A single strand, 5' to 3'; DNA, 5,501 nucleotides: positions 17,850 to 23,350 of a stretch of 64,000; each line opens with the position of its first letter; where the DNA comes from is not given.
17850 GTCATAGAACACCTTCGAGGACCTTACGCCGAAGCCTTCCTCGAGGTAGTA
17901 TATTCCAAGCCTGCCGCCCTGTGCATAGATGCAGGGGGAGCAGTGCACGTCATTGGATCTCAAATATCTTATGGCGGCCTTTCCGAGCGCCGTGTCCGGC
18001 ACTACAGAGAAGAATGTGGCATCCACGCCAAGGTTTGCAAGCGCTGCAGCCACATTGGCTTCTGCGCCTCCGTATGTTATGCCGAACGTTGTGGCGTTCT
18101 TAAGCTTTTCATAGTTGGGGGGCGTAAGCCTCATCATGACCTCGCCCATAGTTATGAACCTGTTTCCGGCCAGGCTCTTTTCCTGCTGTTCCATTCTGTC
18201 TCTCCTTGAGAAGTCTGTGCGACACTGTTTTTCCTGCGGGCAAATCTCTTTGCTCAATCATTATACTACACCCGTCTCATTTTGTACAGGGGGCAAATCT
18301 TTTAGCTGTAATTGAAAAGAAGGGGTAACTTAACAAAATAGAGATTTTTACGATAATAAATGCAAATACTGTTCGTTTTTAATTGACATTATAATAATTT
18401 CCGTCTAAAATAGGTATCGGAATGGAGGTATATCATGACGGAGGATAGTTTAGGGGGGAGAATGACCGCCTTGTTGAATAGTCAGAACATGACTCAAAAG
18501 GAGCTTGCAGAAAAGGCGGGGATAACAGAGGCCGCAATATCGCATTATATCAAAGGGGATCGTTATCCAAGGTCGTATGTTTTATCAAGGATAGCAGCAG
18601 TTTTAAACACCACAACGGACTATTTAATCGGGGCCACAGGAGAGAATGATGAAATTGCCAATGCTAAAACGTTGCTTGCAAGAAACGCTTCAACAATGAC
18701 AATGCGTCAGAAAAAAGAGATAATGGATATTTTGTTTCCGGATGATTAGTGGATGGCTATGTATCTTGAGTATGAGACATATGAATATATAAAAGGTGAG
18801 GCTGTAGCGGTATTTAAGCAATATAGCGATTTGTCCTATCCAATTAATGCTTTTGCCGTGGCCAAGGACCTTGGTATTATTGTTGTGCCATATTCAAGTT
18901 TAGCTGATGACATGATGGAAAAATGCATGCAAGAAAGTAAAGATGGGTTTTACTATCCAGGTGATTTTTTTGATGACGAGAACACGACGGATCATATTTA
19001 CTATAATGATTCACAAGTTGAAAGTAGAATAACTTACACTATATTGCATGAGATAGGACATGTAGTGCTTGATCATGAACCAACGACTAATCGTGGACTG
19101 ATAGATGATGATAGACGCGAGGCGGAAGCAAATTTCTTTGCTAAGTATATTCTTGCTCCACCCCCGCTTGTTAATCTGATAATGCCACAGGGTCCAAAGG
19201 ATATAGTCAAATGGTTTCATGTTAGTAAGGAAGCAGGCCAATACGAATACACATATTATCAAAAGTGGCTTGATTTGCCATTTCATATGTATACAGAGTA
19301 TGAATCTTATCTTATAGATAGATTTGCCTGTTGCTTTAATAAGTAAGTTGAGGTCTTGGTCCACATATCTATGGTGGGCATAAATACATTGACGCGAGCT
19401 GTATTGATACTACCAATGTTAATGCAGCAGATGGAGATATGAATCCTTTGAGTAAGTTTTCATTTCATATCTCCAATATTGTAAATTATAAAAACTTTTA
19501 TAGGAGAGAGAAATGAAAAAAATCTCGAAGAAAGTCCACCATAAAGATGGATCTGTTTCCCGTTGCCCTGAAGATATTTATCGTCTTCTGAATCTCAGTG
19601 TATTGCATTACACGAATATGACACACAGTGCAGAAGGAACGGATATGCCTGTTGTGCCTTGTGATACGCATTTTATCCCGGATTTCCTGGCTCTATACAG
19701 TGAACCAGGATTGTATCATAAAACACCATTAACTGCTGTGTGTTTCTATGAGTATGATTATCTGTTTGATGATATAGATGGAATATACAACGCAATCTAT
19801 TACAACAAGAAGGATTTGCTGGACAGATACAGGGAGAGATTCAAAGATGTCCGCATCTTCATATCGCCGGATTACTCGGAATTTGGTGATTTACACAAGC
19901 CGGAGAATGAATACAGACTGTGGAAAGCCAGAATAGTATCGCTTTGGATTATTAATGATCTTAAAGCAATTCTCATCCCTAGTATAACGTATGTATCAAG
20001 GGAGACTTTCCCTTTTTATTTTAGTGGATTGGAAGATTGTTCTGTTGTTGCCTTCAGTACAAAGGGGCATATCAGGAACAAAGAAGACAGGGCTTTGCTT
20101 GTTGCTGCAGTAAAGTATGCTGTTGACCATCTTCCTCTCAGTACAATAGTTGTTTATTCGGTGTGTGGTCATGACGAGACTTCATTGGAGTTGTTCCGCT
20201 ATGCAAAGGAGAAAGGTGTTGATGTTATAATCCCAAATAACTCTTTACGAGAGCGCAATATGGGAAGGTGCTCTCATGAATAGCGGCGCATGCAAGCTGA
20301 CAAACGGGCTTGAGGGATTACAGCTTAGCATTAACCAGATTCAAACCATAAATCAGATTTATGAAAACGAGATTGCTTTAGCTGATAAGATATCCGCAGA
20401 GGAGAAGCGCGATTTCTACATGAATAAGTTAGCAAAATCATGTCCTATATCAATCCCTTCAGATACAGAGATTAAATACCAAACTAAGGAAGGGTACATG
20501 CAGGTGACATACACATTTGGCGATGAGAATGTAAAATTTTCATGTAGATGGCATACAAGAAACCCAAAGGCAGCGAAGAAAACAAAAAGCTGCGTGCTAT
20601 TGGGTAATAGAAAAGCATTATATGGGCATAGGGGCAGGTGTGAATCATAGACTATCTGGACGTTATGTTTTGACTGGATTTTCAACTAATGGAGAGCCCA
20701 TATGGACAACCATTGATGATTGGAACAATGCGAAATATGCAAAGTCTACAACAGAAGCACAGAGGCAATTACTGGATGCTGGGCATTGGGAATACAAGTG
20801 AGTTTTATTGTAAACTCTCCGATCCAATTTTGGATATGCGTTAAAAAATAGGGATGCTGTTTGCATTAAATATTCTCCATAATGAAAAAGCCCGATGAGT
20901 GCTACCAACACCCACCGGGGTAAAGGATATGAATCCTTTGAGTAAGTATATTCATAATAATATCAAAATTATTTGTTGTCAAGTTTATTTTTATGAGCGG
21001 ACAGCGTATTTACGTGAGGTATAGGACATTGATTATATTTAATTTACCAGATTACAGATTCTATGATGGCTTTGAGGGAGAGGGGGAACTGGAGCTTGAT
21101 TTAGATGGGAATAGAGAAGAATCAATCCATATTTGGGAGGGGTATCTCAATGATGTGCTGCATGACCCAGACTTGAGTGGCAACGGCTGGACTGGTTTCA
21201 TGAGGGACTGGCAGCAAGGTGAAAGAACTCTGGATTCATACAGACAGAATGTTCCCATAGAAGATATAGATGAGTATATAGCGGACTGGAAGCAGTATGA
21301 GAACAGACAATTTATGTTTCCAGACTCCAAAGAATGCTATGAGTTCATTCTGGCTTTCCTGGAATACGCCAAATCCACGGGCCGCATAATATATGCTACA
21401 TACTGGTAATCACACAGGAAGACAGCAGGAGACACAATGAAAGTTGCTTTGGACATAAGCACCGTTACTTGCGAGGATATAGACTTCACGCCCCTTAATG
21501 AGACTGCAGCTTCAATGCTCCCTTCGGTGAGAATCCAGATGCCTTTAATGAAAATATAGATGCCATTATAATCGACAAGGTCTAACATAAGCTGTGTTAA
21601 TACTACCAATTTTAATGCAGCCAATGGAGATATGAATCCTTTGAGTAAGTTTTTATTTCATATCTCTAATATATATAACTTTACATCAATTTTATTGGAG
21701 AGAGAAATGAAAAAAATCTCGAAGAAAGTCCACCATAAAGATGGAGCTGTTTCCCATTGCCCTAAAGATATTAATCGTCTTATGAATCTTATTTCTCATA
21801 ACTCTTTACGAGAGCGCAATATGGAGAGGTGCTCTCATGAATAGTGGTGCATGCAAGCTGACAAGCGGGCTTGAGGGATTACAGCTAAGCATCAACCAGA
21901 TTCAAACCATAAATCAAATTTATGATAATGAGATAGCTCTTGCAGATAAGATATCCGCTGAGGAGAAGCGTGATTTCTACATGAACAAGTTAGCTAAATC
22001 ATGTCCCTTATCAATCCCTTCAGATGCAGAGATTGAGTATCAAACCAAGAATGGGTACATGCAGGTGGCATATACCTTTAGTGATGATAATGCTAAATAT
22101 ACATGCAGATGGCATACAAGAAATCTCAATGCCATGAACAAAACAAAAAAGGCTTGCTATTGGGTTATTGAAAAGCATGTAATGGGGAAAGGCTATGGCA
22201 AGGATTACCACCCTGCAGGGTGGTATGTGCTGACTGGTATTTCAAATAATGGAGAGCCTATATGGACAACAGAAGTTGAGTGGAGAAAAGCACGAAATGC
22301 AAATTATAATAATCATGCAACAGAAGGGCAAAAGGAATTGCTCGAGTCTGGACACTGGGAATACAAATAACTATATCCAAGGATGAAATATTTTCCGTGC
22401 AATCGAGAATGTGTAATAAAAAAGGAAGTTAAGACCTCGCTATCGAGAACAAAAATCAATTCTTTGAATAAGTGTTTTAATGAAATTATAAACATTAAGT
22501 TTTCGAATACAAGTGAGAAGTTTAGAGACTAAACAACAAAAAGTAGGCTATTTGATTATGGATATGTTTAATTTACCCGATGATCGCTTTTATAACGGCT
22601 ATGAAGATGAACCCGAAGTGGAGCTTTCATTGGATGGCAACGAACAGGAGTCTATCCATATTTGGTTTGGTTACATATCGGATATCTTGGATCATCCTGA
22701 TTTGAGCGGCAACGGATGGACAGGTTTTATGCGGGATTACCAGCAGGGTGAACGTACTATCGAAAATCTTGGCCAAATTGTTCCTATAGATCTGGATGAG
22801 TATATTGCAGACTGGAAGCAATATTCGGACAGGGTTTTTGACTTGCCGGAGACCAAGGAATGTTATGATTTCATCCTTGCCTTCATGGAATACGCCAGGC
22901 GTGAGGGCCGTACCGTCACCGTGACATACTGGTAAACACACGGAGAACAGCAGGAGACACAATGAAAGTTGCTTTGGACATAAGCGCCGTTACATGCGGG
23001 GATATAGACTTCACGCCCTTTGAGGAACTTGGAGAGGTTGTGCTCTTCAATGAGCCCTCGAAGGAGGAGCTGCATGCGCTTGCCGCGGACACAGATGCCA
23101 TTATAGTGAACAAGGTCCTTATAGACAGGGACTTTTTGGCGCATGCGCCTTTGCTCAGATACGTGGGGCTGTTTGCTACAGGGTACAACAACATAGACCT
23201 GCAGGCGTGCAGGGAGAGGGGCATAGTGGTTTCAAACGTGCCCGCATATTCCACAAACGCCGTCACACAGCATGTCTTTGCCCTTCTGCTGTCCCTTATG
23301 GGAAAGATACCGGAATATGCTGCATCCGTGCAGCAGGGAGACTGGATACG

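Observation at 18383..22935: AT-rich island: XRE/ImmA switch followed by an iterated DUF4417 - X - Y cassette (candidate undescribed toxin-immunity or defence module)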

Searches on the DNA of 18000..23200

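Call 109: search_rna_families(source=window, start=18000, end=23200, threshold=evalue, max_evalue=1)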
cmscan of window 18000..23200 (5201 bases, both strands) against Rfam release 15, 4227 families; matches with E-value up to 1: 2.
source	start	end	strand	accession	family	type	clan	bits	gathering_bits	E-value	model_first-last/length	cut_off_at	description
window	18658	18699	-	RF00816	mir-245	Gene; miRNA;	-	24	70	0.13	1-85/85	no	mir-245 microRNA precursor family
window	18623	18669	+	RF01123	sR35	Gene; snRNA; snoRNA; CD-box;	-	17.5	60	0.6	1-57/57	no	Small nucleolar RNA sR35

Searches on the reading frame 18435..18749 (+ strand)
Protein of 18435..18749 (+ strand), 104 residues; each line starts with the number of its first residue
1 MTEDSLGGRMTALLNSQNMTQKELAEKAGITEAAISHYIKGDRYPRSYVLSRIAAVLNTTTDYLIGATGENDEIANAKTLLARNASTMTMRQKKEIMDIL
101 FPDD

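Call 3: search_protein_families(library=pfam, proteins=[window:18435-18749:+], max_evalue=1)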
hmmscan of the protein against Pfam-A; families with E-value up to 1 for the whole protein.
window:18435-18749:+ (104 aa): 23 families
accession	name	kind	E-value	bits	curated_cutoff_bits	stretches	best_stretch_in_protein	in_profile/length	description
PF01381.28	HTH_3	-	2.6e-14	53.4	23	1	13-64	4-55/55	Helix-turn-helix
PF13443.12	HTH_26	-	4.6e-07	30.4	22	1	12-60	4-53/63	Cro/C1-type HTH DNA-binding domain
PF13560.12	HTH_31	-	2.7e-06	28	27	1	6-61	2-58/64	Helix-turn-helix domain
PF12844.13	HTH_19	-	8.1e-06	26.1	30.2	1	15-69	9-63/64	Helix-turn-helix domain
PF13412.12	HTH_24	-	0.00045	20.2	21.9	1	13-40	12-39/48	Winged helix-turn-helix DNA-binding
PF01022.26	HTH_5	-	0.0026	18.1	22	1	13-40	10-37/47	Bacterial regulatory protein, arsR family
PF07022.19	Phage_CI_repr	-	0.0028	18.4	22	1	20-70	14-63/65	Bacteriophage CI repressor helix-turn-helix domain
PF08279.18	HTH_11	-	0.0033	17.7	25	1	13-40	9-37/55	HTH domain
PF21476.4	PF0610-like_N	-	0.0088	16.7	33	1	9-35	5-31/50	PF0610-like, N-terminal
PF01047.28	MarR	-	0.0092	16.3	24.6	1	13-40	12-39/59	MarR family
PF13744.12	HTH_37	-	0.0099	16.1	27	1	10-42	23-55/80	Helix-turn-helix domain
PF04545.22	Sigma70_r4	-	0.01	15.8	24.1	1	17-36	19-38/50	Sigma-70, region 4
PF15943.11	YdaS_toxin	-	0.012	15.9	30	1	21-42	11-32/65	Bacterial toxin YdaS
PF17762.8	HTH_ParB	-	0.023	15.3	22.6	1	11-39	13-41/102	ParB HTH domain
PF24034.1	DUF7343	-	0.036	14.4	27.6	1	18-40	18-40/62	Domain of unknown function (DUF7343)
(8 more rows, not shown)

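Call 5: search_protein_families(library=phrogs, proteins=[window:18435-18749:+], max_evalue=0.1)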
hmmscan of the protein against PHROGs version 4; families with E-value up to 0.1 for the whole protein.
window:18435-18749:+ (104 aa): 56 families (the best 25 are shown)
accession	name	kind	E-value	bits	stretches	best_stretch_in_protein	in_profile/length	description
phrog_8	-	transcription regulation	2.5e-18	67.6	1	2-96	73-155/346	transcriptional regulator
phrog_4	-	transcription regulation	1.5e-13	51.6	1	4-76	135-203/400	transcriptional repressor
phrog_2439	-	transcription regulation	1.9e-12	47.8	1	9-97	11-95/367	transcriptional regulator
phrog_2967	-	transcription regulation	2.4e-12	47.9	1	8-72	13-77/225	transcriptional regulator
phrog_7241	-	transcription regulation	9.7e-11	42.8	1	10-65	66-121/122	transcriptional regulator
phrog_3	-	transcription regulation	1.2e-10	42.8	1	8-77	91-158/430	transcriptional repressor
phrog_2328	-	transcription regulation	3.4e-10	40.8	1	3-72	13-82/128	transcriptional repressor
phrog_1373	-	transcription regulation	2.3e-09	38.5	1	10-84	68-140/166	transcriptional regulator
phrog_1468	-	transcription regulation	1.8e-08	34.9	1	14-59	16-60/67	transcriptional repressor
phrog_5823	-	transcription regulation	4.2e-08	33.7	1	3-74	4-76/404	transcriptional regulator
phrog_3037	-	transcription regulation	3.1e-07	31.4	1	22-100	32-108/189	transcriptional repressor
phrog_34939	-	unknown function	1.3e-06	29.3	1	9-73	13-78/280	-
phrog_1124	-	transcription regulation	4e-06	27.5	1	7-68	10-70/177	transcriptional regulator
phrog_4583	-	transcription regulation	6.6e-06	27.1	1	10-73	15-78/81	transcriptional repressor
phrog_4779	-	transcription regulation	1.8e-05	26.1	1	10-43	7-40/98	transcriptional regulator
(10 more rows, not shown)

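Call 6: search_protein_families(library=padloc, proteins=[window:18435-18749:+], max_evalue=0.1)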
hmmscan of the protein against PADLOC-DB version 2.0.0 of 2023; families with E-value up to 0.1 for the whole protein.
window:18435-18749:+ (104 aa): 22 families
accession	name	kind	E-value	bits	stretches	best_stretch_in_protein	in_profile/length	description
PDLC04142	capH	-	6.7e-13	47.6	1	4-100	5-95/103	capH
PDLC03952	RmrA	-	1.4e-10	38.6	1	15-94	32-109/395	-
PDLC04775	PDC-M69A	-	1.6e-10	39.5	1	5-93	7-93/113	-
PDLC03949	RmrA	-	5.6e-09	33.3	1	16-95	13-89/363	-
PDLC03947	RmrA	-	8.2e-09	32.8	1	10-96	16-101/383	-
PDLC03954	RmrA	-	1.9e-08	31.6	1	8-96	13-98/380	-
PDLC03951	RmrA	-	7.6e-08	29.7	1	8-72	11-75/400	-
PDLC03948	RmrA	-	1.1e-07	29.2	1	6-93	9-94/397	-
PDLC03944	RmrA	-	2.4e-07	28.1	1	17-95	18-93/384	-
PDLC02926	HTH_VI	-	3.2e-07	28.5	1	16-85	12-80/92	-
PDLC03946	RmrA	-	3.2e-07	27.4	1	10-93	7-87/357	-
PDLC03955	RmrA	-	6.2e-07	27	1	16-69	31-84/371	-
PDLC04133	mad1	-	1.7e-06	26.2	1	15-45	2-32/60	mads_1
PDLC03945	RmrA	-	2.1e-05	21.9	1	7-93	4-90/394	-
PDLC04760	PDC-M64C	-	2.6e-05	22.5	1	8-59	29-80/93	-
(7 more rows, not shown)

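Call 7: search_protein_families(library=ncbifam, proteins=[window:18435-18749:+], max_evalue=0.1)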
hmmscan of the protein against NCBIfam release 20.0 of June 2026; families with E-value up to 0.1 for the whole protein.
window:18435-18749:+ (104 aa): 19 families
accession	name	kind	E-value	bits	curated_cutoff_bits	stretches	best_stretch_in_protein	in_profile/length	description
NF041951.1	phage_RstR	subfamily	1.3e-15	57.6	80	1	6-100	3-96/108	RstR family transcriptional repressor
NF010465.0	PRK13890.1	equivalog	4.4e-07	30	96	1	12-72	12-72/121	conjugal transfer protein TrbA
NF006015.0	PRK08154.1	subfamily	6.4e-07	28.8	204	1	5-95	30-121/314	anaerobic benzoate catabolism transcriptional regulator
NF047948.1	male_kill_WMK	equivalog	1.7e-06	27.7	300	1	17-85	174-242/300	WO male-killing family protein Wmk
NF052239.1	antitox_spr1629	equivalog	4.1e-06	26.1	335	1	7-93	4-90/377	spr1629 family repressor/antitoxin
NF007257.0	PRK09706.1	subfamily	1.7e-05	24.6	101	1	1-78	1-76/135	transcriptional repressor DicA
NF007408.0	PRK09943.1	equivalog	0.00089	18.9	211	1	5-59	7-61/185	HTH-type transcriptional regulator PuuR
NF003157.0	PRK04132.1-2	equivalog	0.0015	16.6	1103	1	6-65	423-482/864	replication factor C small subunit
TIGR03879.1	near_KaiC_dom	domain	0.0025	18.3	65.1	1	11-44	26-61/91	probable regulatory domain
NF038310.1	lysogeny_AimR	equivalog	0.0035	16.5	70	1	13-58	4-49/365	AimR family lysis-lysogeny pheromone receptor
TIGR03070.1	couple_hipB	subfamily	0.0041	17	71.65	1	17-58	14-55/58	type II toxin-antitoxin system Y4mF family antitoxin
NF007271.0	PRK09726.1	equivalog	0.0043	17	79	1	10-38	17-45/88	type II toxin-antitoxin system antitoxin HipB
NF047541.1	telomere_Tpg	equivalog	0.0075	16.3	90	1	5-55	21-72/183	telomere-protecting terminal protein Tpg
NF048000.1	ECH1013_TF_S24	equivalog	0.0084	16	300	1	10-80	7-78/204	ECH_1013 family putative transcriptional regulator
TIGR03830.1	CxxCG_CxxCG_HTH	subfamily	0.015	15.1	61.8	1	16-47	76-107/127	type II TA system antitoxin MqsA family protein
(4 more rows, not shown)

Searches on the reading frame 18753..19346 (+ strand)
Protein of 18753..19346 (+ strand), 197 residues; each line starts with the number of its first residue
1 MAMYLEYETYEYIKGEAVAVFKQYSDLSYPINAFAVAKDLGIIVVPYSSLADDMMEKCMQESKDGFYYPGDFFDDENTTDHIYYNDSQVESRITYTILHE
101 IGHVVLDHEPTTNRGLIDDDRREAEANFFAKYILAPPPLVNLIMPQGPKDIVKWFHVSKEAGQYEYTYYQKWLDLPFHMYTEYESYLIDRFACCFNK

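Call 3: search_protein_families(library=pfam, proteins=[window:18753-19346:+], max_evalue=1)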
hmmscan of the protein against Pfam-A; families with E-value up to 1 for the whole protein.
window:18753-19346:+ (197 aa): 2 families
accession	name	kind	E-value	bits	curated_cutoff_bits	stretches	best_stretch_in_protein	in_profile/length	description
PF06114.19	Peptidase_M78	-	5.9e-11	42.7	22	1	64-161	19-117/123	IrrE N-terminal-like domain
PF06262.17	Zincin_1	-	0.095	13.1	22.4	1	79-105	60-85/97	Zincin-like metallopeptidase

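Call 5: search_protein_families(library=phrogs, proteins=[window:18753-19346:+], max_evalue=0.1)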
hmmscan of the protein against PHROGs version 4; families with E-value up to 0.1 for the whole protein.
window:18753-19346:+ (197 aa): 5 families
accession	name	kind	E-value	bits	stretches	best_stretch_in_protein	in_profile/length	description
phrog_1914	-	unknown function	1.4e-18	68.4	1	14-173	13-181/222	-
phrog_19315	-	unknown function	2e-18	67.5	1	7-174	8-184/348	-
phrog_87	-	other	6.7e-14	53.2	1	11-188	20-179/227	metallo-protease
phrog_2439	-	transcription regulation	6.8e-11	42.6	1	37-147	155-252/367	transcriptional regulator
phrog_1516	-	unknown function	7.6e-07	30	1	78-161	72-168/227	-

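Call 6: search_protein_families(library=padloc, proteins=[window:18753-19346:+], max_evalue=0.1)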
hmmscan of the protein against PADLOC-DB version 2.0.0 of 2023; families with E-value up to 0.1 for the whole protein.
window:18753-19346:+ (197 aa): 14 families
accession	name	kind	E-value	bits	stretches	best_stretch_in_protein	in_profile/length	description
PDLC04141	capP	-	8.4e-12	43.1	1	17-149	9-127/242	capP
PDLC03953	RmrA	-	2.4e-06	25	1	40-137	159-246/373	-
PDLC03946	RmrA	-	0.00012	18.9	1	77-144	174-237/357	-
PDLC03944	RmrA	-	0.00014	19.1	1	82-136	188-244/384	-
PDLC03954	RmrA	-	0.00023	18.2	1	85-136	199-253/380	-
PDLC03947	RmrA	-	0.00036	17.5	1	79-136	193-253/383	-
PDLC03943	RmrA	-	0.0012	16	1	91-159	190-253/370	-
PDLC03945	RmrA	-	0.0015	15.8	1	85-136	200-252/394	-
PDLC03011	peptidase_U41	-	0.0032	15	1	93-131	159-192/378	-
PDLC03950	RmrA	-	0.0032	14.5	1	84-137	187-241/369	-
PDLC02355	Lit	-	0.0033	14.7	1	93-129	149-182/290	Lit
PDLC03949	RmrA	-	0.0046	13.9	1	80-146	176-237/363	-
PDLC03952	RmrA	-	0.0061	13.4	1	87-136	214-265/395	-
PDLC03948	RmrA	-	0.027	11.4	1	85-136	199-252/397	-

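Call 7: search_protein_families(library=ncbifam, proteins=[window:18753-19346:+], max_evalue=0.1)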
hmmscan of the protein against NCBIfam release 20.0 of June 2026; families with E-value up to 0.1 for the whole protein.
window:18753-19346:+ (197 aa): 4 families
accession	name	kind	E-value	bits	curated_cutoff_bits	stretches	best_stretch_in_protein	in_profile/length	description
NF052239.1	antitox_spr1629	equivalog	0.0081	15.3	335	1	84-137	199-253/377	spr1629 family repressor/antitoxin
TIGR04066.1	nat_prod_clost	hypoth_equivalog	0.016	14.2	200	1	34-99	258-321/361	TIGR04066 family peptide maturation system protein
NF007238.0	PRK09672.1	equivalog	0.04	13.1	274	1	92-130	164-200/309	phage exclusion protein Lit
TIGR03276.1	Phn-HD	hypoth_equivalog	0.07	12.6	214.6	0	87-132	41-86/179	phosphonate degradation HD-domain oxygenase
